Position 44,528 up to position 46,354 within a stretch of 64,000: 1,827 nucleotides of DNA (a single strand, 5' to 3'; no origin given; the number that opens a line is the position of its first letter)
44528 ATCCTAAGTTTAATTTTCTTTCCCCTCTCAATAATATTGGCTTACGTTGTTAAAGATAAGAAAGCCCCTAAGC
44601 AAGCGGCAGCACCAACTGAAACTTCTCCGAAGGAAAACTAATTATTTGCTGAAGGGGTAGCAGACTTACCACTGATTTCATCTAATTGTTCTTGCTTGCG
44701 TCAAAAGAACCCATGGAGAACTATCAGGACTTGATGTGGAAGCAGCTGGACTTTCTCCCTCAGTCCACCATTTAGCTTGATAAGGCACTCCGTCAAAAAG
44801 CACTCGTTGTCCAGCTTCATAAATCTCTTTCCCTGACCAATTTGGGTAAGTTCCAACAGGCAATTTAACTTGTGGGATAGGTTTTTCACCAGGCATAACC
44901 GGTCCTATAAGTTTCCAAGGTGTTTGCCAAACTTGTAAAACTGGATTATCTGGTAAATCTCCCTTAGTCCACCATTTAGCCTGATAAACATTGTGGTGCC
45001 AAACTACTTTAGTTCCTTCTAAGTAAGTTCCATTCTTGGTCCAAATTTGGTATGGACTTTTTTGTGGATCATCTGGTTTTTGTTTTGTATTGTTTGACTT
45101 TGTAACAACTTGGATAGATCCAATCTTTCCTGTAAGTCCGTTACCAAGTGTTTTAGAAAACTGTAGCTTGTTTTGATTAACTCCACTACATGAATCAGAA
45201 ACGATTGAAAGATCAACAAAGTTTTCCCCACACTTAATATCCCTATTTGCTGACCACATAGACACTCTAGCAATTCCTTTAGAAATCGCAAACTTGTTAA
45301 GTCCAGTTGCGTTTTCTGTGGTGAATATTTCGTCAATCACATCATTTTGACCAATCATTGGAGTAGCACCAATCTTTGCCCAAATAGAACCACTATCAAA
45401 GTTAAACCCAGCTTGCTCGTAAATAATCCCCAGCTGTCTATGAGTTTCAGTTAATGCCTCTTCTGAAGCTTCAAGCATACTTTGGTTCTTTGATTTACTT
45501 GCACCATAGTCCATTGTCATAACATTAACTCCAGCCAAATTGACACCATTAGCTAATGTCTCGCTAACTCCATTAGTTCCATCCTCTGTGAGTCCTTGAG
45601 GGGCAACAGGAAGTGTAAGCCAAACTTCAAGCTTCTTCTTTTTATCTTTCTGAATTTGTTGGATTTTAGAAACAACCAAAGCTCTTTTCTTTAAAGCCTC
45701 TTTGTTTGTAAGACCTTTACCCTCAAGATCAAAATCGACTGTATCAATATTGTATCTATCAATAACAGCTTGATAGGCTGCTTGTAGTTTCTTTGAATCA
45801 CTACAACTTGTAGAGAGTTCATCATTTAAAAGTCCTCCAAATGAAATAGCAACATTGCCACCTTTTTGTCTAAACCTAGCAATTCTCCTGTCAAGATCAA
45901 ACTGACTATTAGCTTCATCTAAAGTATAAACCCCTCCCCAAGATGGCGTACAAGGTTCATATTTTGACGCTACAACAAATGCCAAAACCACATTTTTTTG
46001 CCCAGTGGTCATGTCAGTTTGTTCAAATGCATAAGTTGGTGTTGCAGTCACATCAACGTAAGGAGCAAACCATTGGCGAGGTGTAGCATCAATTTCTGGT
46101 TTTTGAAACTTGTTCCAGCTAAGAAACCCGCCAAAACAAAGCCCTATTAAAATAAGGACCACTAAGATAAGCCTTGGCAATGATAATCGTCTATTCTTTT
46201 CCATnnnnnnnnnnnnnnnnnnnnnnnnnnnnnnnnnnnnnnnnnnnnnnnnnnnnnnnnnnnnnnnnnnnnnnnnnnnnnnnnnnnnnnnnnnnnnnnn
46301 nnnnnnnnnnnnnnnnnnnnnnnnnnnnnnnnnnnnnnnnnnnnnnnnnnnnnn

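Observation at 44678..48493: Operon pairing a processive GT2 beta-glycan synthase (QRRRW) with a GH18 chitinase carrying two CBM5/12 modules: candidate chitin-like polysaccharide synthesis/remodelling system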

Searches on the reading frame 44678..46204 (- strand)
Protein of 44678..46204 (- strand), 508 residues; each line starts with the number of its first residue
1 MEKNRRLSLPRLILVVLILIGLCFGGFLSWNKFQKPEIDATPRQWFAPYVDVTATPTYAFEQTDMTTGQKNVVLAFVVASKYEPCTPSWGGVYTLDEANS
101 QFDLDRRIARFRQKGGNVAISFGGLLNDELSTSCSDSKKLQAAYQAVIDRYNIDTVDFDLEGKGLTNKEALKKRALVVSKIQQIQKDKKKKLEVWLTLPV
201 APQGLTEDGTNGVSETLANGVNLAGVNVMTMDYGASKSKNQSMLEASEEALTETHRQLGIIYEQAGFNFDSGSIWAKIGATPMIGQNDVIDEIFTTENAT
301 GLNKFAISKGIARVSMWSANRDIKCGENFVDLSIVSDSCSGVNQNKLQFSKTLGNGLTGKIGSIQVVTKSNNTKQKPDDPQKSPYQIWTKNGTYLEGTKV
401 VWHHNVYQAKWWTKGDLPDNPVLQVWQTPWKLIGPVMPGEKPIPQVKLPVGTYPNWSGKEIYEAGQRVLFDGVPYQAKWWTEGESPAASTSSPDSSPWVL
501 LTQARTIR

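Call 7: search_protein_families(library=pfam, proteins=[window:44678-46204:-], max_evalue=0.01)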
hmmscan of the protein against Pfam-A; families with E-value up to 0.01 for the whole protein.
window:44678-46204:- (508 aa): 3 families
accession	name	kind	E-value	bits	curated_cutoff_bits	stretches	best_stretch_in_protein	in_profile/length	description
PF02839.19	CBM_5_12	-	9.5e-11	42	26.2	2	455-496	1-41/44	Carbohydrate-binding module family 5/12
PF00704.34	Glyco_hydro_18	-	1.4e-07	32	29.6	1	66-244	20-197/317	Glycosyl hydrolases family 18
PF14600.11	CBM_5_12_2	-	0.0043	17.3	27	0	452-482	14-46/62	Cellulose-binding domain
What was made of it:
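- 44930..45058 (-): First CBM5/12 module (residues about 383-425; YQAKWW at 407-412). PF02839 with two stretches (call 7).
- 44705..44851 (-): Second CBM5/12 module (residues about 452-500; YQAKWW at 475-480). PF02839 best stretch 455-496 (call 7).
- On CBM5/12 chitin-binding module: 42 bits against 26.2, with two stretches (call 7).
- Checked: Pfam for the second protein: PF00704 (32 bits against a cut-off of 29.6) and PF02839 CBM5/12 with two stretches (call 7).
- Two CBM5/12 modules point to an insoluble or polymeric ligand (call 7).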

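Call 8: search_protein_families(library=ncbifam, proteins=[window:44678-46204:-], max_evalue=0.01)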
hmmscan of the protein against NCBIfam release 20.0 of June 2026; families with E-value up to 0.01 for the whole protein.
window:44678-46204:- (508 aa): 0 families

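Call 11: search_solved_structures(query=window:44678-46204:-, max_evalue=0.01, show_alignments=2)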
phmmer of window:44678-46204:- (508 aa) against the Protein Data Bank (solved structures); distinct sequences matched with E-value up to 0.01: 13.
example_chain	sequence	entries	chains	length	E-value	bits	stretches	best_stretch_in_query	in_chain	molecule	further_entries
9buf_A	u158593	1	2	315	3e-56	194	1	45-352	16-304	Exochitinase 1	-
2dsk_A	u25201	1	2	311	9.8e-28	99.9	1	36-323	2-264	chitinase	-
3a4w_A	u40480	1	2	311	4.6e-27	97.7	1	36-323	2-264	Chitinase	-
3a4x_A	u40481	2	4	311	1.3e-26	96.2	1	36-323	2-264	Chitinase | Putative chitinase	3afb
4txg_A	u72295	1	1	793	8.4e-07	30.8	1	454-503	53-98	Chitinase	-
6z40_A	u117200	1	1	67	0.00016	23.3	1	451-501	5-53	Carbohydrate binding protein, putative, cpb33A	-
2d49_A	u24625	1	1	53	0.00021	22.9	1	455-491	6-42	chitinase C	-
9fbo_A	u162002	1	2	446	0.00073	21.1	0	375-419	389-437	Chitinase 60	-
4hmc_A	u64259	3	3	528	0.0026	19.3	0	388-487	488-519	Chitinase 60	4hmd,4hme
9fbp_A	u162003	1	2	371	0.0029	19.1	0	100-170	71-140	Chitinase 60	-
1wvu_A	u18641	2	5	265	0.0058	18.2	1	455-490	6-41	chitinase C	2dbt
1wvv_A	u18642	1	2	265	0.0058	18.2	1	455-490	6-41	chitinase C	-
4mb3_A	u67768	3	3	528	0.0068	17.9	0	388-487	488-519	Chitinase 60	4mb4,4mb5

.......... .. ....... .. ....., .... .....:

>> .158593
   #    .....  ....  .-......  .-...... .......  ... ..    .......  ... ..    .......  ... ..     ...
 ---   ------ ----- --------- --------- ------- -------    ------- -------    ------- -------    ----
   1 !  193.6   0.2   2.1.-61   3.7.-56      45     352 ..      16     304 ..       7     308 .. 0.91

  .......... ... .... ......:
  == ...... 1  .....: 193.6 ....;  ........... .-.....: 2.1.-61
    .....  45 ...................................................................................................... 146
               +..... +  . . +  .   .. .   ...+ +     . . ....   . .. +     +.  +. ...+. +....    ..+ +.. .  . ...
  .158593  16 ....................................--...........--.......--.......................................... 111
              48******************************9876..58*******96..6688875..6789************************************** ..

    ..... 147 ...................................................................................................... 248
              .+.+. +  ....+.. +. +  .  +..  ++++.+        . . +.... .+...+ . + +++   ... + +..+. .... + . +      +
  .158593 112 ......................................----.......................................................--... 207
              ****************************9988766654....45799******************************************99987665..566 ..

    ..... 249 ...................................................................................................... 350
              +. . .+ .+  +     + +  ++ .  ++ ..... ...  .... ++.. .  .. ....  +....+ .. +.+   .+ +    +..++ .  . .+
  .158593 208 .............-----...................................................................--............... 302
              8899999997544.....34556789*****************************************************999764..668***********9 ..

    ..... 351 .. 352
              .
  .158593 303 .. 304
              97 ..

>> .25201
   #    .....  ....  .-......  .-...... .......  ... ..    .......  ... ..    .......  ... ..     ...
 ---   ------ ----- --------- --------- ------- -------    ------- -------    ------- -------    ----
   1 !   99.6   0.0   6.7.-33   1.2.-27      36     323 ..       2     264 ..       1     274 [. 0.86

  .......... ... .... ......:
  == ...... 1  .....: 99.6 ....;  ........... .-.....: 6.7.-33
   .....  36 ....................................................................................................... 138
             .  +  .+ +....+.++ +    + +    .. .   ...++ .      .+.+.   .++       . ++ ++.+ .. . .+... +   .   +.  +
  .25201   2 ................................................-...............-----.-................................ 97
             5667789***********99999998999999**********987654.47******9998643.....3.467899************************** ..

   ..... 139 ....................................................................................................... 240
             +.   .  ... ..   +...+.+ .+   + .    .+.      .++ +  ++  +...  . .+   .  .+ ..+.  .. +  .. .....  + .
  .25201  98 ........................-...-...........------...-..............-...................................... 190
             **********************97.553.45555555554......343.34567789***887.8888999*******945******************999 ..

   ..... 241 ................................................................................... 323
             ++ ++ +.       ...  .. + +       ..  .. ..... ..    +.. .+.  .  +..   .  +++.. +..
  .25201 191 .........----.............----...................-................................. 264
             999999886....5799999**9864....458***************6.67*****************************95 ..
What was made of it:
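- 45149..46075 (-): GH18 (β/α)8 catalytic domain (residues about 44-352). About 310 residues. phmmer hit to 9buf, E 3e-56 (call 11).
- On GH18 chitinase: PF00704: 32.0 bits against 29.6 (call 7). phmmer E 3e-56 to 9buf (call 11).
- Checked: The catalytic Glu aligns with that of solved chitinases (call 11).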

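Call 37: list_cluster_members(proteins=[P0001, window:44678-46204:-, window:41731-43671:+])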
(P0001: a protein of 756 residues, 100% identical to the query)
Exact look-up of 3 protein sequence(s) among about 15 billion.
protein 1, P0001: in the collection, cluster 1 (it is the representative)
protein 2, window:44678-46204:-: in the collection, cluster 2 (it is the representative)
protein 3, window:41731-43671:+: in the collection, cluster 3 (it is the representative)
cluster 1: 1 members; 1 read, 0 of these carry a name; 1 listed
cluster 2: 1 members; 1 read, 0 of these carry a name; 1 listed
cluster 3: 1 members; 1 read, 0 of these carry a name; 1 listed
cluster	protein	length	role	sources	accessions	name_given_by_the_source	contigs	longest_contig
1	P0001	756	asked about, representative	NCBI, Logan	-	-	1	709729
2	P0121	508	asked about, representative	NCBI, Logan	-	-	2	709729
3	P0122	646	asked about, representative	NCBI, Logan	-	-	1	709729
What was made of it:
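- Tried and rejected: An exact-sequence cluster look-up returned no names (call 37).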

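Call 66: find_homologous_proteins(query=window:44678-46204:-, max_evalue=1e-10)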
Query window:44678-46204:- (508 aa): 3812 proteins with E <= 1e-10 among 8000 candidates; the best 120 are listed.
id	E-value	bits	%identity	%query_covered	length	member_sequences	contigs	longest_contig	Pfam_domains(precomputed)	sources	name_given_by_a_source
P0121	0.0e+0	1170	100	100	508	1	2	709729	PF02839.20,PF00704.35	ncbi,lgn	-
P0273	1.1e-226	771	64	99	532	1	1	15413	PF02839.20,PF00704.35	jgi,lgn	jgi:chitinase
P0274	1.7e-224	764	63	99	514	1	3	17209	PF02839.20,PF00704.35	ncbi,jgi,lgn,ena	-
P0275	3.4e-221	753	62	99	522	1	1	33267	PF02839.20,PF00704.35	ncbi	-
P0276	4.5e-219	746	63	97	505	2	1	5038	PF02839.20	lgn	-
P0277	4.8e-219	746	63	99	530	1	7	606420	PF02839.20,PF00704.35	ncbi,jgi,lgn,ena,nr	ncbi:MAG TPA: chitinase [Patescibacteria group bacterium]|nr:chitinase [Patescibacteria group bacter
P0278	7.9e-219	745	62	99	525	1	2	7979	PF02839.20,PF00704.35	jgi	jgi:chitinase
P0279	4.0e-218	743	64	97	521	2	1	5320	PF02839.20,PF00704.35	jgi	jgi:chitinase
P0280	7.9e-218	742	61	99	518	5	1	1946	PF02839.20,PF00704.35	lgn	-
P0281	1.1e-217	741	63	98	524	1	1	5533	PF02839.20,PF00704.35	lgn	-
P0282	4.3e-217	740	61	99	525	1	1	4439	PF02839.20,PF00704.35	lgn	-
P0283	1.6e-216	738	62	99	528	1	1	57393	PF02839.20,PF00704.35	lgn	-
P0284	9.6e-216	735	62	99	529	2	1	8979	PF02839.20,PF00704.35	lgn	-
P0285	1.0e-214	732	60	100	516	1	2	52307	PF02839.20,PF00704.35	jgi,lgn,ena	-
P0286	8.1e-214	729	61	99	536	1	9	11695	PF02839.20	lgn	-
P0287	1.7e-213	728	61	99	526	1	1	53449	PF02839.20,PF00704.35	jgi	jgi:chitinase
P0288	2.8e-213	727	62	98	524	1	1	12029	PF02839.20,PF00704.35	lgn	-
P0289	8.2e-213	725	61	100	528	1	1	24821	PF02839.20,PF00704.35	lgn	-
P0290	1.0e-212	725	61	99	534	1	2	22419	PF02839.20,PF00704.35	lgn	-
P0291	2.9e-212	724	61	99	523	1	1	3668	PF02839.20,PF00704.35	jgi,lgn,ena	-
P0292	3.5e-212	723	60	99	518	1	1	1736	PF02839.20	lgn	-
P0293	3.8e-212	723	61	99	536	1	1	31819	PF02839.20,PF00704.35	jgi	jgi:chitinase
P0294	8.5e-212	722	60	99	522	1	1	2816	PF02839.20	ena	-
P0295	1.6e-211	721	62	98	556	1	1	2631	PF02839.20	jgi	jgi:chitinase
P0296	1.7e-211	721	61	99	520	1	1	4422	PF02839.20,PF00704.35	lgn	-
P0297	1.9e-211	721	60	99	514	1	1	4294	PF02839.20,PF00704.35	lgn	-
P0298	3.3e-211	720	62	98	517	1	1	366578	PF02839.20,PF00704.35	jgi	-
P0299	4.7e-211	720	61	99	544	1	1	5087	PF02839.20,PF00704.35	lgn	-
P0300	5.5e-211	719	60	99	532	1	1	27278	PF02839.20,PF00704.35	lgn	-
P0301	7.0e-211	719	60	99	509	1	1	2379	PF02839.20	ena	-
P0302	8.8e-211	719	60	99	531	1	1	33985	PF02839.20,PF00704.35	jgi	-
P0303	1.3e-210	718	60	98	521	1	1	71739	PF02839.20,PF00704.35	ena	-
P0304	1.4e-210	718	62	98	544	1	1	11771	PF02839.20,PF00704.35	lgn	-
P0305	1.5e-210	718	61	99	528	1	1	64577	PF02839.20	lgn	-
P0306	1.6e-210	718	62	99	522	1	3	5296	PF02839.20,PF00704.35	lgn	-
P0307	2.0e-210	718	60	99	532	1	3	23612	PF02839.20,PF00704.35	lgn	-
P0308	2.2e-210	717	60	99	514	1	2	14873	PF02839.20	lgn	-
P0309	2.9e-210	717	58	100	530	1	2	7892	PF02839.20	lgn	-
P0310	2.9e-210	717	61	99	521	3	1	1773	PF02839.20,PF00704.35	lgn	-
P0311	2.9e-210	717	61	99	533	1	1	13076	PF02839.20,PF00704.35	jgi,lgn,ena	-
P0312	4.7e-210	716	60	99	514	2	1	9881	PF02839.20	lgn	-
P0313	5.0e-210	716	61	99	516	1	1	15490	PF02839.20,PF00704.35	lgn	-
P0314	6.1e-210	716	63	97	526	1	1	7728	PF02839.20,PF00704.35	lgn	-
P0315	7.6e-210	716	60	99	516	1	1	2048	PF02839.20,PF00704.35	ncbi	-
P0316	8.9e-210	715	61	99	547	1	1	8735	PF02839.20,PF00704.35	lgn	-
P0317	9.1e-210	715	60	99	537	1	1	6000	PF02839.20,PF00704.35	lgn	-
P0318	1.0e-209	715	60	99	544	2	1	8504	PF02839.20,PF00704.35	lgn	-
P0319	1.1e-209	715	60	99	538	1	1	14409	PF02839.20,PF00704.35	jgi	jgi:chitinase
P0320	2.0e-209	714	61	99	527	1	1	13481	PF02839.20,PF00704.35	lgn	-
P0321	2.4e-209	714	60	99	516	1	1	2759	PF02839.20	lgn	-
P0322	3.7e-209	713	60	98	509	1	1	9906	PF02839.20,PF00704.35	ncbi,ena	-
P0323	6.7e-209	713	60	99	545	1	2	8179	PF02839.20,PF00704.35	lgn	-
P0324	7.7e-209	712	61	99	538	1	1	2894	PF02839.20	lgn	-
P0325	9.4e-209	712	59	99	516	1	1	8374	PF02839.20,PF00704.35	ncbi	-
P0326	1.1e-208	712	61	98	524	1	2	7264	PF02839.20,PF00704.35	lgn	-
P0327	1.2e-208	712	60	99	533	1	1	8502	PF02839.20,PF00704.35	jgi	jgi:chitinase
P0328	2.2e-208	711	60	99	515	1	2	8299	PF02839.20,PF00704.35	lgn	-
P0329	2.2e-208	711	60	100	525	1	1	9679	PF02839.20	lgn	-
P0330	3.3e-208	710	61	99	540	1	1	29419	PF02839.20,PF00704.35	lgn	-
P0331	3.7e-208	710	60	99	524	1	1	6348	PF02839.20,PF00704.35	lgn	-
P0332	7.5e-208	709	61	99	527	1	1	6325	PF02839.20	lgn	-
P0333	9.4e-208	709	59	99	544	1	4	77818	PF02839.20,PF00704.35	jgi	jgi:chitinase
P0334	9.7e-208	709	60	99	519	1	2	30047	PF02839.20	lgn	-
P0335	1.5e-207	708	60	99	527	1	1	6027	PF02839.20,PF00704.35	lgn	-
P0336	1.7e-207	708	60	99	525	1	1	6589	PF02839.20,PF00704.35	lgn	-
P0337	2.6e-207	707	61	99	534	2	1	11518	PF02839.20,PF00704.35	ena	-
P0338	4.4e-207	706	59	100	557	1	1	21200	PF02839.20,PF00704.35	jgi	jgi:chitinase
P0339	5.4e-207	706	59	99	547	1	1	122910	PF02839.20,PF00704.35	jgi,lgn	-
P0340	5.7e-207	706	60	99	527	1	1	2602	PF02839.20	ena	-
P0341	5.7e-207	706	61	99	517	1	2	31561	PF02839.20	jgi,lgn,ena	-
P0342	7.5e-207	706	60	99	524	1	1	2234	PF02839.20,PF00704.35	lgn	-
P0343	8.4e-207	706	60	99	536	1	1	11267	PF02839.20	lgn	-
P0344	1.8e-206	705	59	99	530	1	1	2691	PF02839.20,PF00704.35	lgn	-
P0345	2.1e-206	704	62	99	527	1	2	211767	PF02839.20,PF00704.35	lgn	-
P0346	3.0e-206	704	59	99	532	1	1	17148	PF02839.20,PF00704.35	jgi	jgi:chitinase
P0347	3.4e-206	704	60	99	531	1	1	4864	PF02839.20,PF00704.35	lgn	-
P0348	4.4e-206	703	61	99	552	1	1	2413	PF02839.20,PF00704.35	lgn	-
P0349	7.1e-206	703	60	99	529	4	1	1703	PF02839.20,PF00704.35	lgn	-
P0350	7.2e-206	702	59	99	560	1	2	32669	PF02839.20,PF00704.35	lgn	-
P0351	7.4e-206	702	60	99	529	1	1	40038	PF02839.20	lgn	-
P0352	8.0e-206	702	60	99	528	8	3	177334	PF02839.20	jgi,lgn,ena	-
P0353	8.7e-206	702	58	99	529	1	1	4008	PF02839.20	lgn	-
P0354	1.4e-205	702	58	100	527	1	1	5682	PF02839.20,PF00704.35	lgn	-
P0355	1.7e-205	701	60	98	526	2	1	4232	PF02839.20,PF00704.35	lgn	-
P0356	2.6e-205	701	59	99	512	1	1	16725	PF02839.20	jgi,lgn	jgi:chitinase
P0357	2.6e-205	701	59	99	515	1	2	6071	PF02839.20,PF00704.35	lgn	-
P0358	2.7e-205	701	58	99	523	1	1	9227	PF02839.20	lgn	-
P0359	2.9e-205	701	60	99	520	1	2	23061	PF02839.20,PF00704.35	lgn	-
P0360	3.4e-205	700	59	99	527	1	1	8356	PF02839.20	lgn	-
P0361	3.5e-205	700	60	99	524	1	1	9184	PF02839.20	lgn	-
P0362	3.5e-205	700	60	99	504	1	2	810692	PF02839.20,PF00704.35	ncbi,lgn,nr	ncbi:MAG TPA: carbohydrate-binding protein [Patescibacteria group bacterium]|nr:carbohydrate-binding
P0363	3.6e-205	700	61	98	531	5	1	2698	PF02839.20,PF00704.35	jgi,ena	-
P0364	5.7e-205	700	60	99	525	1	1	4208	PF02839.20,PF00704.35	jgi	-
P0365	6.4e-205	699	61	98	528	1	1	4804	PF02839.20,PF00704.35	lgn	-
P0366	6.5e-205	699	61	99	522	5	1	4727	PF02839.20,PF00704.35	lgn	-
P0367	7.4e-205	699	60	99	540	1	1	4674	PF02839.20,PF00704.35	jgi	-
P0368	9.3e-205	699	58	99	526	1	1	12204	PF02839.20,PF00704.35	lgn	-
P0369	1.7e-204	698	58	100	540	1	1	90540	PF02839.20,PF00704.35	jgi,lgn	-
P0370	1.8e-204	698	59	99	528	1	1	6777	PF02839.20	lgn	-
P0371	2.0e-204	698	60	99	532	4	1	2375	PF02839.20,PF00704.35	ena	-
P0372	2.0e-204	698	59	99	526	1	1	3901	PF02839.20,PF00704.35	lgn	-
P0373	2.1e-204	698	60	99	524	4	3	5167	PF02839.20,PF00704.35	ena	-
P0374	2.4e-204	697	59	99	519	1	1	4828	PF02839.20,PF00704.35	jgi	jgi:chitinase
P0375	3.7e-204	697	61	98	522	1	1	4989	PF02839.20,PF00704.35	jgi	jgi:chitinase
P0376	3.8e-204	697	59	99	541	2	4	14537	PF02839.20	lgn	-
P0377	5.5e-204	696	58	100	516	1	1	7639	PF02839.20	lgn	-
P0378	5.6e-204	696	59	99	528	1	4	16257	PF02839.20,PF00704.35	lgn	-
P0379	6.0e-204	696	59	99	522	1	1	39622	PF02839.20,PF00704.35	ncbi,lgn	-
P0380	7.6e-204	696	58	99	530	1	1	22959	PF02839.20,PF00704.35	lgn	-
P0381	8.4e-204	696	58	96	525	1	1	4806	PF02839.20,PF00704.35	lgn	-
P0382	8.9e-204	696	59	99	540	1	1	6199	PF02839.20,PF00704.35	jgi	jgi:chitinase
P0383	1.1e-203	695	59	99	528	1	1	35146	PF02839.20,PF00704.35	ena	-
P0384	1.2e-203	695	59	99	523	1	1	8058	PF02839.20,PF00704.35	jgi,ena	-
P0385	1.2e-203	695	60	99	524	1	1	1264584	PF02839.20,PF00704.35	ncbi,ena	-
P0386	1.6e-203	695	60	99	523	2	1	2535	PF02839.20,PF00704.35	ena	-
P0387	1.9e-203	695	60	99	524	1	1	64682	PF02839.20,PF00704.35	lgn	-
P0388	3.5e-203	694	59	99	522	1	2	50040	PF02839.20,PF00704.35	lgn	-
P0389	3.7e-203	694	59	99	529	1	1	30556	PF02839.20,PF00704.35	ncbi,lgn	-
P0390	4.5e-203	693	60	99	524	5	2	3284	PF02839.20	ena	-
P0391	4.6e-203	693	59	99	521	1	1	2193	PF02839.20,PF00704.35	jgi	jgi:chitinase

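Call 74: predict_structure(alignment_id=A4)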
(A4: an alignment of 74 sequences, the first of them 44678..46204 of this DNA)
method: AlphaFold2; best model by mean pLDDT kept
length: 508 residues; sequences in the alignment: 74
mean_pLDDT: 83.9   pTM: 0.71
mean pLDDT of the five models: 83.9, 83.3, 82.6, 82.5, 81.9
residues with pLDDT >= 90: 242; 70-90: 183; 50-70: 67; < 50: 16
segments of 3 or more residues with pLDDT < 50: 35-40, 369-374
pLDDT, mean of each block of 10 residues (from residue 1): 66 93 91 52 86 79 66 95 94 95 93 93 88 96 98 96 93 98 96 96 91 95 95 85 94 91 85 91 86 93 94 92 68 64 87 92 62 58 76 73 80 69 66 69 62 87 91 86 77 75 76
secondary structure, 60 per line:
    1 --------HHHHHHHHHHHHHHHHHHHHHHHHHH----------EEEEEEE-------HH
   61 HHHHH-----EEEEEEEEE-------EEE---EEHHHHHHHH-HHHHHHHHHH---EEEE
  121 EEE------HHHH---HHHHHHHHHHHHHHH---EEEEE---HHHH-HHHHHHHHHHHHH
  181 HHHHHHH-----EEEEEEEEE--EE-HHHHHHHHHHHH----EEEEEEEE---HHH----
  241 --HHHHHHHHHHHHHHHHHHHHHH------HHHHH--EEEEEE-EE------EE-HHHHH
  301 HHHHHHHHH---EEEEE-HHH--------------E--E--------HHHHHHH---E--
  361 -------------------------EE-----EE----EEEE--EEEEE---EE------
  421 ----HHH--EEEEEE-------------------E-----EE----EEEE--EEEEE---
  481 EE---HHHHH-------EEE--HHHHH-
elements in order: H9-34 E45-51 H59-65 E71-79 E87-89 H95-102 H104-113 E117-123 H130-133 H137-151 E155-159 H163-166 H168-187 E193-201 H207-218 E223-230 H243-264 H271-275 E278-283 H296-309 E313-317 H348-354 E399-402 E405-409 E430-435 E467-470 E473-477 H486-490 E498-500 H503-507
